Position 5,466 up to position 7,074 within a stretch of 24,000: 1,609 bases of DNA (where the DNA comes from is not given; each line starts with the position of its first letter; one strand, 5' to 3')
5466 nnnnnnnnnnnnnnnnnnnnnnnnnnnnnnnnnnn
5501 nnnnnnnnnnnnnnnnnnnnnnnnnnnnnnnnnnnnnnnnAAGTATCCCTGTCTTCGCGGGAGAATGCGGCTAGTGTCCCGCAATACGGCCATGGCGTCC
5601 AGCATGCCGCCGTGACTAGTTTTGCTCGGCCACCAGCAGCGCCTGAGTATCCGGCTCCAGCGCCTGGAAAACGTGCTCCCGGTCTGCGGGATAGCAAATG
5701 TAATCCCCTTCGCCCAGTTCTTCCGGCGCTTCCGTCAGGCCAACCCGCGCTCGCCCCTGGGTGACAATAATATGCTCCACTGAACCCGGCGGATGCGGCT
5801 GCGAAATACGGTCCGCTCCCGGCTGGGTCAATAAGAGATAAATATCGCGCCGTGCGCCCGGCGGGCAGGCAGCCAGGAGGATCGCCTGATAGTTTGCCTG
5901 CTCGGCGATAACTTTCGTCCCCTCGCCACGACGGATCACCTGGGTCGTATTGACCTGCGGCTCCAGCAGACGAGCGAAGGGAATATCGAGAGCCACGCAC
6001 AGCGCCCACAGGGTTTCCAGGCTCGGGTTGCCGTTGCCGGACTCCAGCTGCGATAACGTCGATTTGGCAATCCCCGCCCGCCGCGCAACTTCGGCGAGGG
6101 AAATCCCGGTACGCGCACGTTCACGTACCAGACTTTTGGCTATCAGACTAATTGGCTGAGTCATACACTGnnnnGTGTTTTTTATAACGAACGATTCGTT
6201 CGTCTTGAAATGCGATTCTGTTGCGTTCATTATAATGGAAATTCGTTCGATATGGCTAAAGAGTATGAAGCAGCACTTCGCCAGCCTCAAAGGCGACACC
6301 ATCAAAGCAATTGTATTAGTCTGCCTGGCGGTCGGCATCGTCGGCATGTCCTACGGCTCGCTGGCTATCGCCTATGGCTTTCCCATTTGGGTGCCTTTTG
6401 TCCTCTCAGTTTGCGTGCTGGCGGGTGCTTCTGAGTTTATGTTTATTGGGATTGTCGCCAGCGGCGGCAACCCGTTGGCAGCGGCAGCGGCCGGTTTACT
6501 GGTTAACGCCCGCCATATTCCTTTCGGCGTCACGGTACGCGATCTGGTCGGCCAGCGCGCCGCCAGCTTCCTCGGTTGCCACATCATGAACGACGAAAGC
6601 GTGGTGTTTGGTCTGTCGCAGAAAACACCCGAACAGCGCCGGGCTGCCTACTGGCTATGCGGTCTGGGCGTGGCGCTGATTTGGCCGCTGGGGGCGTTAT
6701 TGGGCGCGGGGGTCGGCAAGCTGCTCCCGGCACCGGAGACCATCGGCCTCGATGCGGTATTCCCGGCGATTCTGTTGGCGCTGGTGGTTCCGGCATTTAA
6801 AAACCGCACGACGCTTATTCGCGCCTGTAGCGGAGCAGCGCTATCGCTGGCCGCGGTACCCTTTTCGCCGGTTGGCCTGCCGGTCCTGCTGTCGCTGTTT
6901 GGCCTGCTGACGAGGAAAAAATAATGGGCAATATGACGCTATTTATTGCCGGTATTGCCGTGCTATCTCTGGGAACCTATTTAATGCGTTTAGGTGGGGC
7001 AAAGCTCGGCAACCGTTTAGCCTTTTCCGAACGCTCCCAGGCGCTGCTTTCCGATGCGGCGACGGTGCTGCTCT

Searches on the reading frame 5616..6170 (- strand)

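Call 76: search_protein_families(library=ncbifam, proteins=[window:5616-6170:-], max_evalue=0.00001)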
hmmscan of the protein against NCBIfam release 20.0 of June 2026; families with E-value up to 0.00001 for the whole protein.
window:5616-6170:- (184 aa): 4 families
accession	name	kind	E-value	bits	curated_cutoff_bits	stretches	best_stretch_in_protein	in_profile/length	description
NF010465.0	PRK13890.1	equivalog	1e-08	35.3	96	1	21-72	17-68/121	conjugal transfer protein TrbA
NF006015.0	PRK08154.1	subfamily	1.1e-08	34.6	204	1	15-74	36-95/314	anaerobic benzoate catabolism transcriptional regulator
NF041677.1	trans_regClgR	equivalog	1.3e-07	31.6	170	1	10-75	9-74/113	transcriptional regulator ClgR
TIGR03070.1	couple_hipB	subfamily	3.3e-06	26.9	71.65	0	10-62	3-55/58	type II toxin-antitoxin system Y4mF family antitoxin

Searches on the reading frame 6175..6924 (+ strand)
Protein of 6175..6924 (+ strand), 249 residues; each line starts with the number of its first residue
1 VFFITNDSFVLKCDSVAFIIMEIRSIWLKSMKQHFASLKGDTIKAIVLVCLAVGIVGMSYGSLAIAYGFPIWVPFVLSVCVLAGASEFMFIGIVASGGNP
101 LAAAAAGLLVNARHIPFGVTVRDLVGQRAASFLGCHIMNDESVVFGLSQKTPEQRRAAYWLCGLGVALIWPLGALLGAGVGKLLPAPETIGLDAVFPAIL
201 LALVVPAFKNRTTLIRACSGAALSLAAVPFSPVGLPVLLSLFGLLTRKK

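Call 76: search_protein_families(library=ncbifam, proteins=[window:6175-6924:+], max_evalue=0.00001)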
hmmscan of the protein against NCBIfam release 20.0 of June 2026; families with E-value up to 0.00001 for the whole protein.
window:6175-6924:+ (249 aa): 1 family
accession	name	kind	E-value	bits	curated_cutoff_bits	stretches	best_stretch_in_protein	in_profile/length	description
TIGR00346.1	azlC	equivalog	2.4e-16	60.6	332.35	1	51-228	14-193/221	azaleucine resistance protein AzlC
